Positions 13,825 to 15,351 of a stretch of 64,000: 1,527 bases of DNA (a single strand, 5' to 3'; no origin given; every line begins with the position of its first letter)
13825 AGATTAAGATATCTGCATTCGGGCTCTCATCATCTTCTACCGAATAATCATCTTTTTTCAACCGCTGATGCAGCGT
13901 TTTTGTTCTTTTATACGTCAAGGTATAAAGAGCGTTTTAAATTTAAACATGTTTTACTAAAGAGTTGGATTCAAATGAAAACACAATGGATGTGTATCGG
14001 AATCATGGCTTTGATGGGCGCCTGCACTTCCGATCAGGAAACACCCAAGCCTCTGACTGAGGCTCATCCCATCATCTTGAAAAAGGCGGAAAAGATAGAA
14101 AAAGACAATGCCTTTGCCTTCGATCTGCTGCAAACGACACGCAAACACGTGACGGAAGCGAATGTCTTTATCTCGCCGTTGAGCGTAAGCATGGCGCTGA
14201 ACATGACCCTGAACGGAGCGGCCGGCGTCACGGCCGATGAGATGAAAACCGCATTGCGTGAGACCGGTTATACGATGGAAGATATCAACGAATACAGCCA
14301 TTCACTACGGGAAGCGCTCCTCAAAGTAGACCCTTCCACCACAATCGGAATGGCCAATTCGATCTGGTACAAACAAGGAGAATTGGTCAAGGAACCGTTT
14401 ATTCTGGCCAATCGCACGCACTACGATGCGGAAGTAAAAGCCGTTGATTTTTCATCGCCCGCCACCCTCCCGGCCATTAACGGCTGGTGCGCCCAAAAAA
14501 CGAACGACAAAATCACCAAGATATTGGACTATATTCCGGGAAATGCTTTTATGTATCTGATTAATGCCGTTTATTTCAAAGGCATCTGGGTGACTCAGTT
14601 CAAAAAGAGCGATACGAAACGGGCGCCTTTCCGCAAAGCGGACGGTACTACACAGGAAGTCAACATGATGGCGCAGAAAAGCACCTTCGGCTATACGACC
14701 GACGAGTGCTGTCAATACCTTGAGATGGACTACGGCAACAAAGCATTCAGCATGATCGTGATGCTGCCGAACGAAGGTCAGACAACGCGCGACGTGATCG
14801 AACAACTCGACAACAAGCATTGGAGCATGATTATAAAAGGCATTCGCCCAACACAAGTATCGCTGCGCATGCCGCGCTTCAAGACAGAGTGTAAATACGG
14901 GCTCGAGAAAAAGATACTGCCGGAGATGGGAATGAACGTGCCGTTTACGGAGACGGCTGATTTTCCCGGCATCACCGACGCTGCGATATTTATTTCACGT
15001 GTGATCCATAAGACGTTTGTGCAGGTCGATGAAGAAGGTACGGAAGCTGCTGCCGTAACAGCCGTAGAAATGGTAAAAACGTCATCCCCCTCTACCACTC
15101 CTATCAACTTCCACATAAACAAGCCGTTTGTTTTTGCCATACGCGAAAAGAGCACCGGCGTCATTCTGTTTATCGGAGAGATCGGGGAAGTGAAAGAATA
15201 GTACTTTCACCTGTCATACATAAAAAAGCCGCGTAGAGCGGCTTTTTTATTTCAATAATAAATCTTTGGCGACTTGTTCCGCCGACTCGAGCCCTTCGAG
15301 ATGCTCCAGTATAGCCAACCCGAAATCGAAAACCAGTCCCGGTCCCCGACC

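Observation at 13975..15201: Surface-lipoprotein serpin (miropin-like) in a gut or oral Bacteroidales genome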

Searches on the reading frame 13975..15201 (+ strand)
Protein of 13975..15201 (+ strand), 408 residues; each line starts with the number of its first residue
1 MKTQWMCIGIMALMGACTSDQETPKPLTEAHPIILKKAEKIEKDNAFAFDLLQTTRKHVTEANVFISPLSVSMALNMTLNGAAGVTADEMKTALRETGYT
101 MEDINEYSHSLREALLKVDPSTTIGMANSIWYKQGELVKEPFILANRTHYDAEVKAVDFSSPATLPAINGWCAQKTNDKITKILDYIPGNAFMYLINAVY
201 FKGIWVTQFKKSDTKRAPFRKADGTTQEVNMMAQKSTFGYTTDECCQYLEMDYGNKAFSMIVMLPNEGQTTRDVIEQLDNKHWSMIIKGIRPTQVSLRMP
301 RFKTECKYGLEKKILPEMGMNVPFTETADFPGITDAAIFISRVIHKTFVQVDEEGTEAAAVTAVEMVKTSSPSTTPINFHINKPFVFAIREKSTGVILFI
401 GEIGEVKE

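Call 3: search_protein_families(library=pfam, proteins=[window:13975-15198:+])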
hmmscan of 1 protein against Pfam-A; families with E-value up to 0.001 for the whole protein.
window:13975-15198:+ (408 aa): 1 family
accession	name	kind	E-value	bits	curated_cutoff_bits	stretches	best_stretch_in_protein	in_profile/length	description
PF00079.25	Serpin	-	9.9e-107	357.8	27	1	44-403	3-367/370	Serpin (serine protease inhibitor)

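Call 4: search_solved_structures(query=window:13975-15198:+, show_alignments=3)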
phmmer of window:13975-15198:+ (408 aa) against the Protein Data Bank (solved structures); distinct sequences matched with E-value up to 0.001: 199 (the best 60 are shown).
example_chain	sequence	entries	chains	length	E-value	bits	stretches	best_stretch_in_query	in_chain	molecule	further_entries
5ncs_A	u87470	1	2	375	1.3e-251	837.4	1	38-408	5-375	Serpin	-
5ncu_A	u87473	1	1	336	6.8e-225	749.4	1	38-369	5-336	Serpin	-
5nct_A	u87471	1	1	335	2.9e-224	747.3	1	38-368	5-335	Serpin-type proteinase inhibitor, miropin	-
5ncw_A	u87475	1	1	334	3.2e-223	743.9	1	38-366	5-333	Serpin-type proteinase inhibitor, miropin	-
5cdx_A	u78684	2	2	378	1.7e-57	198.4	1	42-403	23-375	Conserpin | Conserpin in the latent state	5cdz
5ce0_A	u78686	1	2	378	6.2e-57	196.5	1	42-403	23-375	Native conserpin with Z-variant (E342K)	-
6ee5_A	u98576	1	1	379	7e-57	196.3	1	42-403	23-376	Conserpin-AATRCL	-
4zk0_A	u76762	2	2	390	1.1e-56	195.7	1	42-403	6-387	Serpin B4 | Serpin B3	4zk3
2zv6_A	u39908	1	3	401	1.1e-56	195.7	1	42-403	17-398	Serpin B3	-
8gxv_A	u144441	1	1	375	3e-50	174.5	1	57-404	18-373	Proteinase inhibitor I4 serpin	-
3nda_A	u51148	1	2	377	3.1e-50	174.5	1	39-405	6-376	Serpin-2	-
4ga7_A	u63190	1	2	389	3.3e-50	174.4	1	44-403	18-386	Leukocyte elastase inhibitor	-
2pef_A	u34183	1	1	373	3.4e-50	174.3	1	61-404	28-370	Serine protease inhibitor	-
2vh4_A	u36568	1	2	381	3.6e-50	174.3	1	48-404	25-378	TENGPIN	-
2pee_A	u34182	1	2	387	4.4e-50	174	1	47-403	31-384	Serine protease inhibitor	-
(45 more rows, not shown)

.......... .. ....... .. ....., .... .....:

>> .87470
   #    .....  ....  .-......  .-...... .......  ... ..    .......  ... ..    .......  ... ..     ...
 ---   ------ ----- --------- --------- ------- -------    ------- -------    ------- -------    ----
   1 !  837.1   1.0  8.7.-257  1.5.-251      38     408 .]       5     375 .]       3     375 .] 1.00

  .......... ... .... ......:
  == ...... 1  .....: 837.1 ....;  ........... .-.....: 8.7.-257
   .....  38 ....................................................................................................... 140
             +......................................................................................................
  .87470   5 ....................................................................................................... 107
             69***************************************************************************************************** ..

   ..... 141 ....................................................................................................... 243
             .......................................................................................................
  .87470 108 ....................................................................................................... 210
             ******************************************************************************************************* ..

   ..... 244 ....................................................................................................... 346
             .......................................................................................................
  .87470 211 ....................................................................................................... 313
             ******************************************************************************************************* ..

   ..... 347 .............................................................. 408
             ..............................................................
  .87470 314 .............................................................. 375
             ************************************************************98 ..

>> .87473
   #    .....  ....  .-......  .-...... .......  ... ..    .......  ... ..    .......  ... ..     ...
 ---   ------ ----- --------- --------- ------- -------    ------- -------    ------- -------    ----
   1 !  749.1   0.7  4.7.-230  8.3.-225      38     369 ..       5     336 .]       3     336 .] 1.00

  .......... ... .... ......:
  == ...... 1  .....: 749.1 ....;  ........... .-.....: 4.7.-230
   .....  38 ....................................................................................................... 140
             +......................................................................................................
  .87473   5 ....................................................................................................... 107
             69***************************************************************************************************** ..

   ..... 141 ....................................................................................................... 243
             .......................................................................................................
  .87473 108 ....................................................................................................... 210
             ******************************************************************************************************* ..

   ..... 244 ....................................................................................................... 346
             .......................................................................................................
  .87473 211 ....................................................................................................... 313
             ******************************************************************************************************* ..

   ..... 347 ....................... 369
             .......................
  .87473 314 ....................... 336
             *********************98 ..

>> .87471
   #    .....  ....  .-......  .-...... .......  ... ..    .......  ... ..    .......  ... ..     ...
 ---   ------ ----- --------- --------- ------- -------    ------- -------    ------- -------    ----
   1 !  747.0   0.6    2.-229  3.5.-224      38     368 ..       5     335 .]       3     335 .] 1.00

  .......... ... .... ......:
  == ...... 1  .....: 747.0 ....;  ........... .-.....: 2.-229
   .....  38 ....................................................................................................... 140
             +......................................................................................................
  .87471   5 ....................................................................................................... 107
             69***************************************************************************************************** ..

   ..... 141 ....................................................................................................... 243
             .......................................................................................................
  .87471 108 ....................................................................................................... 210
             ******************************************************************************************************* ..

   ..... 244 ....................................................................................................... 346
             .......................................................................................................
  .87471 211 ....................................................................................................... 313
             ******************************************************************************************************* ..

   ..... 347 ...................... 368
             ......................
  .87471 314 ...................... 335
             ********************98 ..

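Call 5: search_protein_families(library=ncbifam, proteins=[window:13975-15198:+])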
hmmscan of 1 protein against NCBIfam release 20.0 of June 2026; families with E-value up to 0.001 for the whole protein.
window:13975-15198:+ (408 aa): 0 families

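Call 7: find_homologous_proteins(query=window:13975-15198:+)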
Query window:13975-15198:+ (408 aa): 6484 proteins with E <= 0.001 among 8000 candidates; the best 120 are listed.
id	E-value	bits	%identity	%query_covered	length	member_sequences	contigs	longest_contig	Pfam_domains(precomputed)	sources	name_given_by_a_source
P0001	1.4e-273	925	100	100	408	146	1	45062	PF00079.26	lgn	-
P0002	2.6e-248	841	97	93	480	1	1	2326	PF00079.26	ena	-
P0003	5.3e-238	807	88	100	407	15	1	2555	PF00079.26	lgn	-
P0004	1.2e-232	790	87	100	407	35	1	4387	PF00079.26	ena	-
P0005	5.2e-209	712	78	99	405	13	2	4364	PF00079.26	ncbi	-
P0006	8.3e-159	547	57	99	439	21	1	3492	PF00079.26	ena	-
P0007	9.2e-157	540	60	100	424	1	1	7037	PF00079.26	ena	-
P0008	2.1e-156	539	60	100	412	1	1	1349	PF00079.26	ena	-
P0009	3.5e-156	538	62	96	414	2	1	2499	PF00079.26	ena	-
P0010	3.5e-156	538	60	100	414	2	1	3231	PF00079.26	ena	-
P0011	4.7e-156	538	62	96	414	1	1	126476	PF00079.26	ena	-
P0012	1.2e-155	536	60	100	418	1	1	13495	PF00079.26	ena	-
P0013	1.4e-155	536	60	100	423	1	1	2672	PF00079.26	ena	-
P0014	2.1e-155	536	59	100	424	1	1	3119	PF00079.26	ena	-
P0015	2.2e-155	535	60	100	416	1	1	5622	PF00079.26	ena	-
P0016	7.9e-155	534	60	100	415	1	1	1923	PF00079.26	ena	-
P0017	7.9e-155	534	60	100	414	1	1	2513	PF00079.26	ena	-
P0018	8.7e-155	534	60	100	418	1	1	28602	PF00079.26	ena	-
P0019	9.5e-155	533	60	100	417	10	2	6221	PF00079.26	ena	-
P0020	1.1e-154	533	59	100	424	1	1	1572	PF00079.26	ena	-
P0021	1.3e-154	533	60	100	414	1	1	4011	PF00079.26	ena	-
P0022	1.4e-154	533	59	100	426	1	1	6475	PF00079.26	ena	-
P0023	1.6e-154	533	59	100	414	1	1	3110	PF00079.26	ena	-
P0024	2.0e-154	532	59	100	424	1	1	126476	PF00079.26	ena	-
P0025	4.2e-154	531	59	100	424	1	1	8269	PF00079.26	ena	-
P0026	2.0e-153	529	59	100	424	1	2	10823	PF00079.26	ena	-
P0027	3.0e-153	528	59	100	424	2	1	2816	PF00079.26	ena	-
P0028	3.4e-153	528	59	100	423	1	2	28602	PF00079.26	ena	-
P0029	5.4e-153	528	60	93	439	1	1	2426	PF00079.26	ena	-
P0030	5.5e-153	528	61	94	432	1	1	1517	PF00079.26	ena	-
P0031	2.1e-152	526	61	98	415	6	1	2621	PF00079.26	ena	-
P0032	2.6e-152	525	59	100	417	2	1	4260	PF00079.26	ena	-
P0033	3.2e-152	525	56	100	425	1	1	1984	PF00079.26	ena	-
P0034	3.3e-152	525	62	94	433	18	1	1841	PF00079.26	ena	-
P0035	7.9e-152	524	59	100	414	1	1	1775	PF00079.26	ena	-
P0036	1.1e-151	523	61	94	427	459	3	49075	PF00079.26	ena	-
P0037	1.7e-151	523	61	94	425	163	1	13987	PF00079.26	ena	-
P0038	2.2e-151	522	61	94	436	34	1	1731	PF00079.26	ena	-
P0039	2.6e-151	522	59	100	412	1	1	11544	PF00079.26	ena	-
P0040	2.6e-151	522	61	94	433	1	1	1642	PF00079.26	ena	-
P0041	4.0e-151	521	61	94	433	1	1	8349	PF00079.26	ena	-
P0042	5.0e-151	521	60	93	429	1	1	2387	PF00079.26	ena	-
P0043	5.2e-151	521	56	98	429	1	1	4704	PF00079.26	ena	-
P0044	8.8e-151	520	58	96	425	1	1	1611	PF00079.26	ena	-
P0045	1.3e-150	520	60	94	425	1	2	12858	PF00079.26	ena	-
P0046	1.9e-150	519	57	100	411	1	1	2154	PF00079.26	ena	-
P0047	4.2e-150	518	58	100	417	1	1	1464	PF00079.26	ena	-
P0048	8.4e-150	517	60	95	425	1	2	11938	PF00079.26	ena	-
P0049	8.5e-150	517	58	95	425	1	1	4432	PF00079.26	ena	-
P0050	9.4e-150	517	60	94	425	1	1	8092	PF00079.26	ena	-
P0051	1.0e-149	517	56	100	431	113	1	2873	PF00079.26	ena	-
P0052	1.1e-149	517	60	95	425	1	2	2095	PF00079.26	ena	-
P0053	1.3e-149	516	57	100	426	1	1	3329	PF00079.26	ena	-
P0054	1.6e-149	516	56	100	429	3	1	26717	PF00079.26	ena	-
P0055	2.1e-149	516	61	94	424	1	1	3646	PF00079.26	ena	-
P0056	2.2e-149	516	58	100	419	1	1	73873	PF00079.26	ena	-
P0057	4.3e-149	515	58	100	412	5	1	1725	PF00079.26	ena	-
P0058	4.4e-149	515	55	100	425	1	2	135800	PF00079.26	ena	-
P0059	4.6e-149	515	56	100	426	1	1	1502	PF00079.26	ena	-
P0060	4.7e-149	515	56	100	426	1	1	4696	PF00079.26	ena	-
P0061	4.9e-149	515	60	94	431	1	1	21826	PF00079.26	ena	-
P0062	6.4e-149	514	59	98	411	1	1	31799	PF00079.26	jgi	jgi:serpin B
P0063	6.6e-149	514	56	100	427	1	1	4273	PF00079.26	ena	-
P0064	8.7e-149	514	57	100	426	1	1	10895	PF00079.26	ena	-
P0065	9.1e-149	514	60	95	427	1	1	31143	PF00079.26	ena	-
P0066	1.0e-148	514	55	98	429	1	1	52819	PF00079.26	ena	-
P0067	1.1e-148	513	56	100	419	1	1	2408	PF00079.26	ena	-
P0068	2.7e-148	512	59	95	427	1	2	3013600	PF00079.26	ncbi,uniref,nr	ncbi:serpin family protein [Tannerella serpentiformis]|uniref:serpin family protein n=1 Tax=Tannerel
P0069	3.0e-148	512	56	100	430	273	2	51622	PF00079.26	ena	-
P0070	3.1e-148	512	58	97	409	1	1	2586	PF00079.26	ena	-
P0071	3.2e-148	512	56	100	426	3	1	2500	PF00079.26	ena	-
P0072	3.7e-148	512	56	98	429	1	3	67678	PF00079.26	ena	-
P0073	3.9e-148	512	60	94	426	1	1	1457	PF00079.26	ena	-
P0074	4.3e-148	511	55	100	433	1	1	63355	PF00079.26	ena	-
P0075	5.0e-148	511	60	94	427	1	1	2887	PF00079.26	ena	-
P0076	5.3e-148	511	60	94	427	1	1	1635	PF00079.26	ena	-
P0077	5.5e-148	511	56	100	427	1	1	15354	PF00079.26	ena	-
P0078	5.8e-148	511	55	100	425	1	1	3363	PF00079.26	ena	-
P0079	5.8e-148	511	55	100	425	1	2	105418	PF00079.26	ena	-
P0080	7.2e-148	511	56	100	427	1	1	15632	PF00079.26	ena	-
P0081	8.1e-148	511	59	96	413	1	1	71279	PF00079.26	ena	-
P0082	1.0e-147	510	56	100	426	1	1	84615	PF00079.26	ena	-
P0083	1.0e-147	510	60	94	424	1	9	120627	PF00079.26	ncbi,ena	-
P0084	1.2e-147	510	59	94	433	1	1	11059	PF00079.26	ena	-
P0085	1.6e-147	510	56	100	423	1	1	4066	PF00079.26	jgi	-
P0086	1.8e-147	509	59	99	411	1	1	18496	PF00079.26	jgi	jgi:serpin B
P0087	1.9e-147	509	56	100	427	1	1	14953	PF00079.26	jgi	-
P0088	2.0e-147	509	55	100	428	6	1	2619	PF00079.26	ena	-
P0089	2.1e-147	509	55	100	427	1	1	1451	PF00079.26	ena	-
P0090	2.2e-147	509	55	100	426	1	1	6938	PF00079.26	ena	-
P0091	2.6e-147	509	60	94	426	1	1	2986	PF00079.26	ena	-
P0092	2.6e-147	509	60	94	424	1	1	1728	PF00079.26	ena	-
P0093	3.0e-147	509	56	100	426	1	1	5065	PF00079.26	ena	-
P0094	3.3e-147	509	56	100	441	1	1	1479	PF00079.26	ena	-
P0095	3.6e-147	508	59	98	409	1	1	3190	PF00079.26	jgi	jgi:serpin B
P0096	3.7e-147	508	60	94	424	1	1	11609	PF00079.26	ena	-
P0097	5.0e-147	508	60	94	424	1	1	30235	PF00079.26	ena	-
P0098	5.7e-147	508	59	97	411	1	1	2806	PF00079.26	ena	-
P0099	6.5e-147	508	57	100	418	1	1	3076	PF00079.26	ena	-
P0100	7.1e-147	507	56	100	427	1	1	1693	PF00079.26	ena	-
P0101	8.5e-147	507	59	94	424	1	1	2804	PF00079.26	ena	-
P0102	9.6e-147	507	57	99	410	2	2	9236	PF00079.26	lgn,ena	-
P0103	1.2e-146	507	59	95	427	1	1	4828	PF00079.26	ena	-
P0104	1.2e-146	507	57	100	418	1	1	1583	PF00079.26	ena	-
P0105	1.4e-146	506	60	94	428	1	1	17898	PF00079.26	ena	-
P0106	1.8e-146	506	60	94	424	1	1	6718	PF00079.26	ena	-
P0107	1.8e-146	506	57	96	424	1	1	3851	PF00079.26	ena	-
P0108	2.4e-146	506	59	94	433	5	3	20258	PF00079.26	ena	-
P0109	3.8e-146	505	59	93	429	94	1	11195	PF00079.26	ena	-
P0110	4.0e-146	505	59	93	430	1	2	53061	PF00079.26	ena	-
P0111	4.3e-146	505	58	97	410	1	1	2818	PF00079.26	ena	-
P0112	5.0e-146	505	56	100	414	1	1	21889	PF00079.26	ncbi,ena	-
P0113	6.2e-146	504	61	91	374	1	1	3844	PF00079.26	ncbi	ncbi:hypothetical protein BHU09_09485, partial [Tannerella sp. oral taxon 808]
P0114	6.2e-146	504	57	100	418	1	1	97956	PF00079.26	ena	-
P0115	6.4e-146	504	55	100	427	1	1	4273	PF00079.26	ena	-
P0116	6.6e-146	504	55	100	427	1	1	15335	PF00079.26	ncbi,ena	-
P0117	7.8e-146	504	58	98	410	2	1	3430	PF00079.26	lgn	-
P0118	9.7e-146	504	58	94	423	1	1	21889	PF00079.26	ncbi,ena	-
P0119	1.2e-145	503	58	97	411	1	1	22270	PF00079.26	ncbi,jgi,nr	ncbi:MAG: serpin family protein [Tannerella sp.]|jgi:serpin B|nr:serpin family protein [Tannerella s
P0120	1.2e-145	503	55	100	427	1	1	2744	PF00079.26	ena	-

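Call 18: list_cluster_members(proteins=[window:13975-15198:+])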
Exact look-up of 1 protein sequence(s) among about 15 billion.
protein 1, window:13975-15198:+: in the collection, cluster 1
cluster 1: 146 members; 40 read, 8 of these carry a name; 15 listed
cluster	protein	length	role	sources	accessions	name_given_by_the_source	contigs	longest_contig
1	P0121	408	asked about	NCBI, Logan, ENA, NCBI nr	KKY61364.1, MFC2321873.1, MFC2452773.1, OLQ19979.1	serpin family protein [Tannerella forsythia]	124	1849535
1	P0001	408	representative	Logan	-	-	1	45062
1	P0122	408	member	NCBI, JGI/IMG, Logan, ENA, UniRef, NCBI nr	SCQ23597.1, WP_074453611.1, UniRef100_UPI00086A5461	serpin family protein [Tannerella forsythia] | serpin family protein n=1 Tax=Tannerella forsythia TaxID=28112 RepID=UPI00086A5461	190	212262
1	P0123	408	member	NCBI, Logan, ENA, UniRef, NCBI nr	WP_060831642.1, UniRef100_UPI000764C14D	serpin family protein [Tannerella forsythia] | serpin family protein n=1 Tax=Tannerella forsythia TaxID=28112 RepID=UPI000764C14D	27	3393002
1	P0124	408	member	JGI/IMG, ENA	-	Serine protease inhibitor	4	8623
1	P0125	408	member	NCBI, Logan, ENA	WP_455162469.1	serpin family protein [Tannerella forsythia]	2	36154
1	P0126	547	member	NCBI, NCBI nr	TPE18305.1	serpin family protein [Tannerella forsythia]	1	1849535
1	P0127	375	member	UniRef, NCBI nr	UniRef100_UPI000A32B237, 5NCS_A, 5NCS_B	Serpin n=3 Tax=Tannerella forsythia TaxID=28112 RepID=UPI000A32B237 | Chain A, Serpin [Tannerella forsythia 92A2]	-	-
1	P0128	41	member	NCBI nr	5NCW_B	Chain B, Serpin-type proteinase inhibitor, miropin [Tannerella forsythia]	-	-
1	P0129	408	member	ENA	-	-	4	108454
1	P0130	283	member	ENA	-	-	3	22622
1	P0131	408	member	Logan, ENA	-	-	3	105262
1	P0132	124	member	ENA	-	-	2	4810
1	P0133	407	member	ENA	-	-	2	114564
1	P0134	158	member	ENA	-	-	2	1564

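Call 19: find_related_loci(query=window:13975-15198:+, collection=genome_contigs, flank=10000)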
Query window:13975-15198:+ (408 aa) in genome_contigs; peptide patterns used: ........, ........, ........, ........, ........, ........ (x = any residue, [..] = any of these).
29 stretches matched a pattern; 4 encode a relative of the query (tblastn E <= 1e-3); 4 distinct loci.
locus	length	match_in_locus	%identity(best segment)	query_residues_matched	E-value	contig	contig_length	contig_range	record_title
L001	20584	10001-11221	90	1-408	0e+0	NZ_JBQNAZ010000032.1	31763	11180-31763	MAG: Tannerella sp. isolate A30_bin.21 NODE_597_length_31763_cov_18.414154, whole genome shotgun sequence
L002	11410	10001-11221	87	1-408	0e+0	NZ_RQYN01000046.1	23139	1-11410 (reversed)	Tannerella forsythia strain OH1426_COT-023 scaffold_45, whole genome shotgun sequence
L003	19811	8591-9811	86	1-408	0e+0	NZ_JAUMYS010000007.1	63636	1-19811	MAG: Tannerella sp. isolate S17M_Sa_42 NODE_231_length_63636_cov_14.068778, whole genome shotgun sequence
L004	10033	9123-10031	30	38-355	8e-38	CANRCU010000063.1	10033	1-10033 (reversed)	MAG: uncultured Clostridia bacterium isolate Lapin-026__bin61 genome assembly, contig: Lapin-026__NODE_8592_length_10033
